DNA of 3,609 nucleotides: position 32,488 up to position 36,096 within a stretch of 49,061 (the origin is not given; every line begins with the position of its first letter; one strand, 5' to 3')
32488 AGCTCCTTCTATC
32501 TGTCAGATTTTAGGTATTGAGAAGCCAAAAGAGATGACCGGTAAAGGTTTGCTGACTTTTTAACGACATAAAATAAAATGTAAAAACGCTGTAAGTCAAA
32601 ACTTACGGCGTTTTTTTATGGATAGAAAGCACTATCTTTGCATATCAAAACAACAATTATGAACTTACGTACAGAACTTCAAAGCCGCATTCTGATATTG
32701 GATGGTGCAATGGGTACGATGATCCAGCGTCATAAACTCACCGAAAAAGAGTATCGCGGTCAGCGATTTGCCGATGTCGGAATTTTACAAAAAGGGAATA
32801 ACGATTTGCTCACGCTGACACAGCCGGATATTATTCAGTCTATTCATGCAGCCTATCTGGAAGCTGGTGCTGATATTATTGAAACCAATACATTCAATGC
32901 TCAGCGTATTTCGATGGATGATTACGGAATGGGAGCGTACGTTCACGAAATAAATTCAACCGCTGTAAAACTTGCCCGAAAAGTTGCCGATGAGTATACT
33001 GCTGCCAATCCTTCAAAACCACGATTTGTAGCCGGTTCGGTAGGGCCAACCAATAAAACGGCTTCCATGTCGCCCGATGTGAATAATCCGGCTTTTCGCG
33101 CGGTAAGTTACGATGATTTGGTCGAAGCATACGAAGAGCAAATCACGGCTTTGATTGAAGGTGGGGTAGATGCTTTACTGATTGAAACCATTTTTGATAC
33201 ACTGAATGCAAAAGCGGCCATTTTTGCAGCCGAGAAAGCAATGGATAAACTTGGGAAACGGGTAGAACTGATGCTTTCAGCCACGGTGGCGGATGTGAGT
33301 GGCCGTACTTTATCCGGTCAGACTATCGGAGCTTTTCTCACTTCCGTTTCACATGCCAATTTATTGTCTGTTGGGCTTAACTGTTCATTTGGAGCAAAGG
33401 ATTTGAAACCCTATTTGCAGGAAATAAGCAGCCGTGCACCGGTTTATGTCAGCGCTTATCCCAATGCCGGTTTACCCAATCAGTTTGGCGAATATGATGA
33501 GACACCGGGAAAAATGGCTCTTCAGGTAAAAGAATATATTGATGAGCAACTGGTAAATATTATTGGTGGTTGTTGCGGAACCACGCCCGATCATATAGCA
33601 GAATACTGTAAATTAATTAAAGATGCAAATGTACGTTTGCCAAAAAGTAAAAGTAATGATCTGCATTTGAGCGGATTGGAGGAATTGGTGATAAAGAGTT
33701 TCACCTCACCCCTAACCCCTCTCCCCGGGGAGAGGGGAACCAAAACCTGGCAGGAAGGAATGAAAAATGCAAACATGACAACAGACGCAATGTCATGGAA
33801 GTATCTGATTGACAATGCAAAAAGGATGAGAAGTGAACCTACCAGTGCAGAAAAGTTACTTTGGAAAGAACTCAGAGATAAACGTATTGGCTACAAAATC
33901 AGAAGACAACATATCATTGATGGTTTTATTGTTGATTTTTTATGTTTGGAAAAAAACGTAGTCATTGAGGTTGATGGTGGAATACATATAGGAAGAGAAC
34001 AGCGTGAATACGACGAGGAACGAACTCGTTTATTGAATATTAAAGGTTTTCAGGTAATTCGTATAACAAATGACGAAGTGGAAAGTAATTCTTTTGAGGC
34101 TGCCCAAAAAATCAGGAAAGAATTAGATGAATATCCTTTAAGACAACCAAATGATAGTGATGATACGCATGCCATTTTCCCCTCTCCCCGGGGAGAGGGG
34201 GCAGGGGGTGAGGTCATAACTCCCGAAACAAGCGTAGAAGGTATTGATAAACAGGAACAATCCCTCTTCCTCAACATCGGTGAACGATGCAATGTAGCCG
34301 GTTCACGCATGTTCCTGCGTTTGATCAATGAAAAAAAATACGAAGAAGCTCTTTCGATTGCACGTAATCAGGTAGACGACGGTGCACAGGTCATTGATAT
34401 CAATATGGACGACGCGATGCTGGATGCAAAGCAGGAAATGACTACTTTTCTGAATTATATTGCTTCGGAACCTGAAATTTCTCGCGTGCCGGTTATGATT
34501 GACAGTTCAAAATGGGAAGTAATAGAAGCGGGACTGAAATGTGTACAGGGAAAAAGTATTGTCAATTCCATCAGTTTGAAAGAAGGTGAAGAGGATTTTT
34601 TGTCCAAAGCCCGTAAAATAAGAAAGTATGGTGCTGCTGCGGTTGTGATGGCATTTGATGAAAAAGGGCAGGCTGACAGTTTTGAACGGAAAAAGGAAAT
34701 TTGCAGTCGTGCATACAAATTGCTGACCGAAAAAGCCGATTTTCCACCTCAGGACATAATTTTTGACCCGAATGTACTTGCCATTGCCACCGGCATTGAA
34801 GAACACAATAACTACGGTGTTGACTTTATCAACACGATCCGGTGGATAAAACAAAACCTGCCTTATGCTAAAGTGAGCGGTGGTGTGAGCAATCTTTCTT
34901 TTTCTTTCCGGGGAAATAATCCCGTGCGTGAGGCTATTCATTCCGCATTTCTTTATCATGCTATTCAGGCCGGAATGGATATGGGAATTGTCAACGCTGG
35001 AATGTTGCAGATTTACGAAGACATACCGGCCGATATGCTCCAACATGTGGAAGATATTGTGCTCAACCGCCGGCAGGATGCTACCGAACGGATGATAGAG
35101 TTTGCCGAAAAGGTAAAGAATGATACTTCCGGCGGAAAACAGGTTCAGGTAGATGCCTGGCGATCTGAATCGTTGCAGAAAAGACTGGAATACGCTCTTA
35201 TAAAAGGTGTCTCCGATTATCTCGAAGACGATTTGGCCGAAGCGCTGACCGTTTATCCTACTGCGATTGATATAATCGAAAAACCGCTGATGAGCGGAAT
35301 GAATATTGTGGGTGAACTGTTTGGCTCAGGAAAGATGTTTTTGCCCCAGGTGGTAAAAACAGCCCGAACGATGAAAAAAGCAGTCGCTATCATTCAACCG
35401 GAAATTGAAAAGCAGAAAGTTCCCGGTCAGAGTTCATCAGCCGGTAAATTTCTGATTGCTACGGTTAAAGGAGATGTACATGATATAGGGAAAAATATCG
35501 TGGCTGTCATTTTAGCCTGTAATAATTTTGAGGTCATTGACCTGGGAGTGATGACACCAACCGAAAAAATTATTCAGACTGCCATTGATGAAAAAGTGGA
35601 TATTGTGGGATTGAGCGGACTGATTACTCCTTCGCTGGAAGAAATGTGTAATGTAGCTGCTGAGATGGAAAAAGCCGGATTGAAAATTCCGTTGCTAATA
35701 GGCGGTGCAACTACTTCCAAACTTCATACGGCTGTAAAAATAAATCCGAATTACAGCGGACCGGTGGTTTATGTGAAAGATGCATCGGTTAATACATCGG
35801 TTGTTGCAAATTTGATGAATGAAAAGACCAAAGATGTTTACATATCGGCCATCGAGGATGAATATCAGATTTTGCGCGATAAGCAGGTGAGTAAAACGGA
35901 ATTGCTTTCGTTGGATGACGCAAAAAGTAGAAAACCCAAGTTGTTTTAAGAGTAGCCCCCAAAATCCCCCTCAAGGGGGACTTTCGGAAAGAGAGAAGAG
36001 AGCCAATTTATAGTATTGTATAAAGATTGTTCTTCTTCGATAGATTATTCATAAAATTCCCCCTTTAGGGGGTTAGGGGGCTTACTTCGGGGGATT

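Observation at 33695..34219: Complete DUF559 endonuclease-fold module on a TIR-bounded element, inserted in frame into the inter-domain linker of methionine synthase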

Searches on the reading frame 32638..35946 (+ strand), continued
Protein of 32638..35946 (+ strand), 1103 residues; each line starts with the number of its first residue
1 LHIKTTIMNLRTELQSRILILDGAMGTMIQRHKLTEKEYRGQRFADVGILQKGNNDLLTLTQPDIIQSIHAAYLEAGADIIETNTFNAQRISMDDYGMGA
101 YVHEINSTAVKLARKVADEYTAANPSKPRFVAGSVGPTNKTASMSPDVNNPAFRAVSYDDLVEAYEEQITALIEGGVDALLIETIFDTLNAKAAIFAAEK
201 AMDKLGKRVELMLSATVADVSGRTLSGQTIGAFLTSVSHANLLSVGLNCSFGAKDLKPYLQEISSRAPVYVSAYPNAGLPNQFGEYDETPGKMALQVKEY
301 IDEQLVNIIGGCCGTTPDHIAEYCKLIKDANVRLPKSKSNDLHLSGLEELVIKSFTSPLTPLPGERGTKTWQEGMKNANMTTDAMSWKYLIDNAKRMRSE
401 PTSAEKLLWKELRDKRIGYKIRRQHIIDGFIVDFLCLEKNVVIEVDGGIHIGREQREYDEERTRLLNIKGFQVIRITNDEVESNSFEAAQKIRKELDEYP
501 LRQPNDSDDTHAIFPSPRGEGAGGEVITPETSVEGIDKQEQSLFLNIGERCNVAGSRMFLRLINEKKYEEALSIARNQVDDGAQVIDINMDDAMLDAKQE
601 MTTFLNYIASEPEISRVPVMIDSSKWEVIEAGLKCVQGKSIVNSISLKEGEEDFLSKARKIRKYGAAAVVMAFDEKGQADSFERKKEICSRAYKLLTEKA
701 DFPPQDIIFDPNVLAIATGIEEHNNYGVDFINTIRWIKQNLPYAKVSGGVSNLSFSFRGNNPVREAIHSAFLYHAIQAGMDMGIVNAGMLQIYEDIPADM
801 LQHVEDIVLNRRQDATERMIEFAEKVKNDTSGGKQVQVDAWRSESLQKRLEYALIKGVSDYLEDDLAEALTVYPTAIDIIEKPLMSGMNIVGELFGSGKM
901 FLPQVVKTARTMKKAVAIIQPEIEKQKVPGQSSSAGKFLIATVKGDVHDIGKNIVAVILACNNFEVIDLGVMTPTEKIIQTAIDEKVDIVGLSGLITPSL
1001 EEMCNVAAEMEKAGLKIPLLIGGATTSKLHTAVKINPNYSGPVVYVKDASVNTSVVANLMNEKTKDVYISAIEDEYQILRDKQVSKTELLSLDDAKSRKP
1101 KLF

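Call 17: find_encoding_contigs(protein=P0001, flank=10000, max_places=4)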
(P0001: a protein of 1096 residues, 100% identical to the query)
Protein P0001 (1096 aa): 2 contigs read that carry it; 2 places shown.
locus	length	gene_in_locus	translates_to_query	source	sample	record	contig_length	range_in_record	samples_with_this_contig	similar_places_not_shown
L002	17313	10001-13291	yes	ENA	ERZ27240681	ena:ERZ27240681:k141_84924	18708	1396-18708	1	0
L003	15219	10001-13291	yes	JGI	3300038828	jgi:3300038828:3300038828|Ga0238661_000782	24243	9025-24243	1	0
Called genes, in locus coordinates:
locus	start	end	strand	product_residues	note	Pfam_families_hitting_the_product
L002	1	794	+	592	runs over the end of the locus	PF00654:Voltage_CLC, PF00571:CBS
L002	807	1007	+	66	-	-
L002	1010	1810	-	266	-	PF02578:Cu-oxidase_4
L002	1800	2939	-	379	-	PF01018:GTP1_OBG, PF01926:MMR_HSR1, PF02421:FeoB_N, PF16897:MMR_HSR1_Xtn (faint)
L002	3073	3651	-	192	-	PF00406:ADK, PF13238:AAA_18, PF13207:AAA_17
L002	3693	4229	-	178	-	PF00156:Pribosyltran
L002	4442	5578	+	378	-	PF00712:DNA_pol3_beta, PF02767:DNA_pol3_beta_2, PF02768:DNA_pol3_beta_3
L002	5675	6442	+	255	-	PF00929:RNase_T, PF20600:ExoX-like_C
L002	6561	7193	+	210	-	PF16231:DUF4890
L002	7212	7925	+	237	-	PF01596:Methyltransf_3 (weak), PF02353:CMAS (weak), PF03602:Cons_hypoth95 (weak), PF05175:MTS, PF06325:PrmA, PF13847:Methyltransf_31, PF08241:Methyltransf_11, PF13649:Methyltransf_25, +5 more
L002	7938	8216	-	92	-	PF03956:Lys_export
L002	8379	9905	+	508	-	PF01676:Metalloenzyme, PF06415:iPGM_N, PF01663:Phosphodiest (weak)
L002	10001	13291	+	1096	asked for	PF02574:S-methyl_trans, PF04480:DUF559, PF18741:MTES_1575 (weak), PF00809:Pterin_bind, PF02607:B12-binding_2, PF02310:B12-binding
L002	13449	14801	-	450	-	PF13393:tRNA-synt_His, PF03129:HGTP_anticodon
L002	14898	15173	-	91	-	PF00312:Ribosomal_S15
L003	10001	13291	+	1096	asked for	PF02574:S-methyl_trans, PF04480:DUF559, PF18741:MTES_1575 (weak), PF00809:Pterin_bind, PF02607:B12-binding_2, PF02310:B12-binding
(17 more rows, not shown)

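Call 29: find_encoding_contigs(protein=P0016, flank=2000, max_places=2)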
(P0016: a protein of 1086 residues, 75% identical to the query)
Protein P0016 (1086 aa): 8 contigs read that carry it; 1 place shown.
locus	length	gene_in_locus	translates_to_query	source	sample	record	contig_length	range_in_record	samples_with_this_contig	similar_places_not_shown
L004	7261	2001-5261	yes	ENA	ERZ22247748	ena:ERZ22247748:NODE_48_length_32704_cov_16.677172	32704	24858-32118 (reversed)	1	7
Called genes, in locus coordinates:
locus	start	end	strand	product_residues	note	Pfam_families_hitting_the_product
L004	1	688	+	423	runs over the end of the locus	?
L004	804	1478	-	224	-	PF13441:Gly-zipper_YMGG, PF13488:Gly-zipper_Omp (weak), PF00691:OmpA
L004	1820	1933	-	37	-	-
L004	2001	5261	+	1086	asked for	PF02574:S-methyl_trans, PF04480:DUF559, PF18741:MTES_1575 (weak), PF00809:Pterin_bind, PF02607:B12-binding_2, PF02310:B12-binding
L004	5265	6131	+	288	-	-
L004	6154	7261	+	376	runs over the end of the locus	PF00278:Orn_DAP_Arg_deC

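Call 30: find_encoding_contigs(protein=P0062, flank=2000, max_places=2)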
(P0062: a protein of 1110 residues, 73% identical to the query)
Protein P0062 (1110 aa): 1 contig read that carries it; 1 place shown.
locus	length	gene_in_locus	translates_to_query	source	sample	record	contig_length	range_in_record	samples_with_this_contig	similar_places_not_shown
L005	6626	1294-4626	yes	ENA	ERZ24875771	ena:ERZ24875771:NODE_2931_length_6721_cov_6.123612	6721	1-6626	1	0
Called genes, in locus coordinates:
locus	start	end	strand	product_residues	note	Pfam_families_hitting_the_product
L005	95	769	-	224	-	PF13441:Gly-zipper_YMGG, PF13488:Gly-zipper_Omp (weak), PF00691:OmpA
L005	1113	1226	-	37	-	-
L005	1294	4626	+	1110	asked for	PF02574:S-methyl_trans, PF04480:DUF559, PF18741:MTES_1575 (weak), PF00809:Pterin_bind, PF02607:B12-binding_2, PF02310:B12-binding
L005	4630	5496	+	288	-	-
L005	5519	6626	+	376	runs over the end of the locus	PF00278:Orn_DAP_Arg_deC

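Call 31: find_encoding_contigs(protein=P0118, flank=2000, max_places=2)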
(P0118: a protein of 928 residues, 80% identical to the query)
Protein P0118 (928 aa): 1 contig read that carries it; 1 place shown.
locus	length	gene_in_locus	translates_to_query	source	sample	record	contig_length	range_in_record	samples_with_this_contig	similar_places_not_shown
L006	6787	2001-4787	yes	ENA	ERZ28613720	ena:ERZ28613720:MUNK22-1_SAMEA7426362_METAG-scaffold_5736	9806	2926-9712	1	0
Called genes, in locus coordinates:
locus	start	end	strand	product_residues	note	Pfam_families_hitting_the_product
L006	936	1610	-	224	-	PF13441:Gly-zipper_YMGG, PF13488:Gly-zipper_Omp (weak), PF00691:OmpA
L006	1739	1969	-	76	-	-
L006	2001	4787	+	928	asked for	PF02574:S-methyl_trans, PF00809:Pterin_bind, PF02607:B12-binding_2, PF02310:B12-binding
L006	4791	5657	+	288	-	-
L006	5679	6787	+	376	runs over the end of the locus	PF00278:Orn_DAP_Arg_deC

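Call 83: predict_structure(alignment_id=A1)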
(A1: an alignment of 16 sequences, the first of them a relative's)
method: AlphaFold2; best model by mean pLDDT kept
length: 1096 residues; sequences in the alignment: 16
mean_pLDDT: 61.3   pTM: 0.39
mean pLDDT of the five models: 61.3, 60.1, 59.7, 51.8, 50.5
residues with pLDDT >= 90: 81; 70-90: 375; 50-70: 262; < 50: 378
segments of 3 or more residues with pLDDT < 50: 131-149, 212-220, 273-278, 331-384, 386-389, 496-551, 585-588, 706-717, 742-754, 775-789, 809-813, 818-831, 888-896, 921-997, 1006-1009, 1011-1032, 1035-1053, 1075-1083, 1092-1096
pLDDT, mean of each block of 10 residues (from residue 1): 84 83 76 68 57 86 92 74 60 81 91 89 84 30 33 76 91 81 79 91 85 41 65 84 67 81 85 48 82 90 82 91 77 34 23 26 29 33 48 67 72 68 70 77 59 72 79 84 86 51 27 23 27 24 34 59 66 57 55 71 69 72 78 73 84 85 71 76 89 84 55 42 78 79 41 47 61 51 41 58 54 49 37 74 79 80 82 73 54 46 65 69 36 31 31 30 35 43 35 45 49 37 32 44 40 56 54 44 49 42
secondary structure, 60 per line:
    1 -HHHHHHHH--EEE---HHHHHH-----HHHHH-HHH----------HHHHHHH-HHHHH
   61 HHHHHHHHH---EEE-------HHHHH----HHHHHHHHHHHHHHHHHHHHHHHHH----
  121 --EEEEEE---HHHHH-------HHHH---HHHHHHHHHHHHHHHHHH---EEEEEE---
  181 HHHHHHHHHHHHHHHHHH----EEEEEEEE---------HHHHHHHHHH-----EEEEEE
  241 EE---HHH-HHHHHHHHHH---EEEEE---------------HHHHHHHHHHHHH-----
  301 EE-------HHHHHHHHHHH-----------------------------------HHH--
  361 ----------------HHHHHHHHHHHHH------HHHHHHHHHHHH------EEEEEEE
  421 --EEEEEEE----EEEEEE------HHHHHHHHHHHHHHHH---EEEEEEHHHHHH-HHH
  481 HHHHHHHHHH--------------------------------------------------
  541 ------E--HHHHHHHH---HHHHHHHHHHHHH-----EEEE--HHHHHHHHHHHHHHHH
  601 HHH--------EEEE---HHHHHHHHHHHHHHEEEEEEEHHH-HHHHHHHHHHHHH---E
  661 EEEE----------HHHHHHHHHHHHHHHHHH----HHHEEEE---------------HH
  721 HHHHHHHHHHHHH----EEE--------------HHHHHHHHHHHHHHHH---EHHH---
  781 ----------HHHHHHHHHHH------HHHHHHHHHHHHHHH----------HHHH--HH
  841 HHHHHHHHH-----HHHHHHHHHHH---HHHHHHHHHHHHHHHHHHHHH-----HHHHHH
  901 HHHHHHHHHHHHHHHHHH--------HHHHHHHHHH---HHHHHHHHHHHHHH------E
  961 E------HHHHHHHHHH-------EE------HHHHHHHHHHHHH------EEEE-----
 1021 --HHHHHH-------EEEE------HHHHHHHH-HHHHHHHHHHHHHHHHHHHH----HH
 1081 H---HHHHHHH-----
elements in order (helices of 4 or more, strands of 3 or more residues): H2-9 E12-14 H18-23 H29-33 H48-54 H56-69 E73-75 H83-87 H92-116 E123-128 H132-136 H144-147 H151-168 E172-177 H181-198 E203-210 H220-229 E235-242 H250-259 E263-267 H283-295 H310-320 H377-389 H396-407 E414-420 E423-429 E434-439 H446-461 E465-470 H471-476 H478-490 H550-557 H561-573 E579-582 H585-603 E612-615 H619-632 E633-639 H644-656 E660-664 H675-692 E700-703 H719-733 E738-740 H755-770 H791-801 H808-822 H833-836 H839-849 H855-865 H869-889 H895-918 H927-936 H940-953 H968-977 H993-1005 E1012-1015 H1023-1028 E1036-1039 H1046-1053 H1055-1074 H1085-1091

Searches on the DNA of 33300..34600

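Call 71: search_rna_families(source=window, start=33300, end=34600, threshold=evalue, max_evalue=1)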
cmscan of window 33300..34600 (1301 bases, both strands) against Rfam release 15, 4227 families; matches with E-value up to 1: 3.
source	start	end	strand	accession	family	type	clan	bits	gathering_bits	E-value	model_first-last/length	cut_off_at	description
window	34178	34215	+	RF01762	whalefall-1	Gene; sRNA;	-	21.5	37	0.0088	1-56/56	no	Whalefall-1 RNA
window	34176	34200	-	RF02795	Pab91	Gene; snRNA; snoRNA; HACA-box;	-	20.1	71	0.83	1-57/57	no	Pab91 RNA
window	33702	33738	-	RF01762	whalefall-1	Gene; sRNA;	-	17.7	37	0.15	1-56/56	no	Whalefall-1 RNA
